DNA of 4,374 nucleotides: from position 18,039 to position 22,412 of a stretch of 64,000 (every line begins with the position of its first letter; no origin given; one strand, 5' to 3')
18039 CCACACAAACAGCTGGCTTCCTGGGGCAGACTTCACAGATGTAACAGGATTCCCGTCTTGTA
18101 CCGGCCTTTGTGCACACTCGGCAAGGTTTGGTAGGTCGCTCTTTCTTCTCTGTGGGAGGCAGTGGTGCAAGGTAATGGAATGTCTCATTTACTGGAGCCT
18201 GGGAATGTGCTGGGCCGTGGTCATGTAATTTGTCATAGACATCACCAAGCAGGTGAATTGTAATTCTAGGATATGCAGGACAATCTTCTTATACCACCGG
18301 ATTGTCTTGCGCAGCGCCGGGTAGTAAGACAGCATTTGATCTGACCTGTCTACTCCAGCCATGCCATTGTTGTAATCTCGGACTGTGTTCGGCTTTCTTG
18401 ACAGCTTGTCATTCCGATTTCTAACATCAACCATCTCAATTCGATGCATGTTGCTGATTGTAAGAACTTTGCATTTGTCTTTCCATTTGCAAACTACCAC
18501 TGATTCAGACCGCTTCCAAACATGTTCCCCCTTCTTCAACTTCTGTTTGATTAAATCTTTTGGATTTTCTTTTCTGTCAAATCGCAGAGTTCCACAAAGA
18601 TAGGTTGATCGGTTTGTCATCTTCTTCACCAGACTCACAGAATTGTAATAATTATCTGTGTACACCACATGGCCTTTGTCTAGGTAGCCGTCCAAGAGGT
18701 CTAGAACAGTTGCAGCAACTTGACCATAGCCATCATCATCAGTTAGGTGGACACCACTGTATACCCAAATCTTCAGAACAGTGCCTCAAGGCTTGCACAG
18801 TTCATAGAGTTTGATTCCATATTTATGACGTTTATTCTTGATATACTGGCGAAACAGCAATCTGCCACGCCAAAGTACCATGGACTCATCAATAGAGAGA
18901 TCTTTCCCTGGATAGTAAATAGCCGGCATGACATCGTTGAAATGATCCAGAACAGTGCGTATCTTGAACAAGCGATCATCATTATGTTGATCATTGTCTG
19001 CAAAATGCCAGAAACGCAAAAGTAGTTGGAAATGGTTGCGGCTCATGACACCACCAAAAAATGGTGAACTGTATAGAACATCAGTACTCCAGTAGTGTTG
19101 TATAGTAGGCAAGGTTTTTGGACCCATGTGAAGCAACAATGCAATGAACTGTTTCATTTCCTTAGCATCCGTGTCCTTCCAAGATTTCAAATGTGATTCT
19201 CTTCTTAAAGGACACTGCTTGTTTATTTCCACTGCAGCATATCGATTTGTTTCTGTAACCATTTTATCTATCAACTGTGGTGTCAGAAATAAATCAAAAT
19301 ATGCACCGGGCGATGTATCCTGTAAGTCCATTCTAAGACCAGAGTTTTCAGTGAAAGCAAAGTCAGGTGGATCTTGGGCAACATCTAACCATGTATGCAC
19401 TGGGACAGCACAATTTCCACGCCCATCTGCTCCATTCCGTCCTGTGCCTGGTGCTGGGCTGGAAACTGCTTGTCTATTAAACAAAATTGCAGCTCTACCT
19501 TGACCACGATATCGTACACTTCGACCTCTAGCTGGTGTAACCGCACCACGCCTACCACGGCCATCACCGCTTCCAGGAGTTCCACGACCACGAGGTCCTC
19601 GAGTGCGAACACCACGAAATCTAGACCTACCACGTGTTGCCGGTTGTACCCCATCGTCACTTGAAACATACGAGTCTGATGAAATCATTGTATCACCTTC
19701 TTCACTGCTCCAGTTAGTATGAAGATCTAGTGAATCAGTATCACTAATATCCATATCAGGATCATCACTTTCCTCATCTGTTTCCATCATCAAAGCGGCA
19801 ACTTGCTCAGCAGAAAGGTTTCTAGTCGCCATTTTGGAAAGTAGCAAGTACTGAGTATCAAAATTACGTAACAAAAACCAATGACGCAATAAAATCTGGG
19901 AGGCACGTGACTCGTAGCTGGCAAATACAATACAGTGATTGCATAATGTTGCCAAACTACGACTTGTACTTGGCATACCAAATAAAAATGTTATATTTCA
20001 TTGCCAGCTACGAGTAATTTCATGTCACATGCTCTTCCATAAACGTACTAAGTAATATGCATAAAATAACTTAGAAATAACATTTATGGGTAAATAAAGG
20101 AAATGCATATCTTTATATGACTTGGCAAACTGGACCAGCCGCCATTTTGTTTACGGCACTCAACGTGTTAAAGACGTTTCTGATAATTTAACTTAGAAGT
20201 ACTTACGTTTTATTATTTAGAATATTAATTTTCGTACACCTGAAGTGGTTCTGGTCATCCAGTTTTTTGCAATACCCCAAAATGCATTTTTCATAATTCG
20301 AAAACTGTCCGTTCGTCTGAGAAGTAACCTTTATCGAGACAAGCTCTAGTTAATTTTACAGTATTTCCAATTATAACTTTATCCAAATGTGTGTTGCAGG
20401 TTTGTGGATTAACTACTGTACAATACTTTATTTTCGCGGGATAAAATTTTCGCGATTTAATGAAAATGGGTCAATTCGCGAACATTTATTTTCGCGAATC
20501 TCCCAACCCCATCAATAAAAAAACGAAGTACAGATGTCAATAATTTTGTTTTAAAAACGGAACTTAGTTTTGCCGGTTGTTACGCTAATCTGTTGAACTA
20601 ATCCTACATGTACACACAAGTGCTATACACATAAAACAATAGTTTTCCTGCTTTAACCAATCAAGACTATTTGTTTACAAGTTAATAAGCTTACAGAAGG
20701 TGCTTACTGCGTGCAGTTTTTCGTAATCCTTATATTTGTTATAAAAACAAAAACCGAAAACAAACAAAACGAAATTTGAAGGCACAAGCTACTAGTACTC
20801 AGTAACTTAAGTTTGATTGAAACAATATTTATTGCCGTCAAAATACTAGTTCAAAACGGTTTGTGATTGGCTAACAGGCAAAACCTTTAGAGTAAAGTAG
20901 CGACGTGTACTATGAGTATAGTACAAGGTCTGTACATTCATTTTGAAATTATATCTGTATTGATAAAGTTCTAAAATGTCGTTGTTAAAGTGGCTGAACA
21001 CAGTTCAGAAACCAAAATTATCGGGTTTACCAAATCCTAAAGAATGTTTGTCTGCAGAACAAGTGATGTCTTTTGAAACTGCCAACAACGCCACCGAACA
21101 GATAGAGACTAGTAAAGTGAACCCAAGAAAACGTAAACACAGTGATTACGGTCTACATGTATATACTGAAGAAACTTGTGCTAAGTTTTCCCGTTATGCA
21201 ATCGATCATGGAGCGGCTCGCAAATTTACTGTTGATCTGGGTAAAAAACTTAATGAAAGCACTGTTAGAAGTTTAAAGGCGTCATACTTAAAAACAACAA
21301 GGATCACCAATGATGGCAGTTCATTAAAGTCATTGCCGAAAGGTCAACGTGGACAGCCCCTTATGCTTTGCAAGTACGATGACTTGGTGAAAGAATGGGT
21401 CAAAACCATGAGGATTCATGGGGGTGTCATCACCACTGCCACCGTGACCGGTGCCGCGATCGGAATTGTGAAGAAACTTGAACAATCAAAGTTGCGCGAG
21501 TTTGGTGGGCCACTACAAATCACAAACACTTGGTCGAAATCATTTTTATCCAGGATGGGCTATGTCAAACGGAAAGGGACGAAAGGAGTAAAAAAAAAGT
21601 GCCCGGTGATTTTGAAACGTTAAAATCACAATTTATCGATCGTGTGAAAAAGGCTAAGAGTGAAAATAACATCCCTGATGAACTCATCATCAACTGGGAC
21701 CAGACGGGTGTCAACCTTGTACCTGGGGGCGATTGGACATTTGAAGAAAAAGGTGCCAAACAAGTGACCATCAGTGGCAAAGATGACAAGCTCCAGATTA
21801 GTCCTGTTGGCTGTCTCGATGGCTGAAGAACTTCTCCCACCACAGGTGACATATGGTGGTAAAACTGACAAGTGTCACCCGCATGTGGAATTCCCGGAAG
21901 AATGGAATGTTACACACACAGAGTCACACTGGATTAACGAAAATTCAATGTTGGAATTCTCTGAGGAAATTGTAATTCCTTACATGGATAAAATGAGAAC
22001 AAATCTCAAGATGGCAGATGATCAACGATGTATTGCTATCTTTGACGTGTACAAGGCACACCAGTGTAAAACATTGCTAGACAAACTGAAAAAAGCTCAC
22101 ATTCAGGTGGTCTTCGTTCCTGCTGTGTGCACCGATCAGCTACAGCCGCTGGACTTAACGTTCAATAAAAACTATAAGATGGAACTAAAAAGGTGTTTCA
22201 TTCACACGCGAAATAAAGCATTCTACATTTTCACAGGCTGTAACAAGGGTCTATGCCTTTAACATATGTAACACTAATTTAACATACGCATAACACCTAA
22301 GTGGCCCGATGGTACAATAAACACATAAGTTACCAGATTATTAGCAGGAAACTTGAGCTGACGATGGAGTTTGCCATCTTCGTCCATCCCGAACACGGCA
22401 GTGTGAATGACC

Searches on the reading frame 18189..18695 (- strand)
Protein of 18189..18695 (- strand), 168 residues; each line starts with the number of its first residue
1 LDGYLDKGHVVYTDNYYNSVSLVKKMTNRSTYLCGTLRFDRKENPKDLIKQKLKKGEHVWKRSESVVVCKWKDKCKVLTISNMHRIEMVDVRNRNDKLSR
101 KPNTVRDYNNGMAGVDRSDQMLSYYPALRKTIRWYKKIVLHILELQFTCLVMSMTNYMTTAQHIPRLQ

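Call 62: search_protein_families(library=pfam, proteins=[window:18189-18695:-], max_evalue=0.001)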
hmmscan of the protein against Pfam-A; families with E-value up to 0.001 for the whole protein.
window:18189-18695:- (168 aa): 1 family
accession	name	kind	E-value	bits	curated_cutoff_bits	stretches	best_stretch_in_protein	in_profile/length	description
PF13843.12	DDE_Tnp_1_7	-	5.9e-34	118.3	22.4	1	2-145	200-343/349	Transposase IS4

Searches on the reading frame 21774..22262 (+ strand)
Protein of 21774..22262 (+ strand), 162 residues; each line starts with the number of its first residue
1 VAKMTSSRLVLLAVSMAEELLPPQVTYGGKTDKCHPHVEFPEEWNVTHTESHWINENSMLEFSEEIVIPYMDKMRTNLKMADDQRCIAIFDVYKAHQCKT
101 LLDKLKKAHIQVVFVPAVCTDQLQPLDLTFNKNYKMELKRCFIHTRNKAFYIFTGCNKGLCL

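Call 62: search_protein_families(library=pfam, proteins=[window:21774-22262:+], max_evalue=0.001)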
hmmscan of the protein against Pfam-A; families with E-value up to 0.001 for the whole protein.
window:21774-22262:+ (162 aa): 1 family
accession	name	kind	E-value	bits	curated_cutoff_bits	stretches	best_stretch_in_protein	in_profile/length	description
PF03184.25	DDE_1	-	9.8e-09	35.5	22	1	11-147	8-143/177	DDE superfamily endonuclease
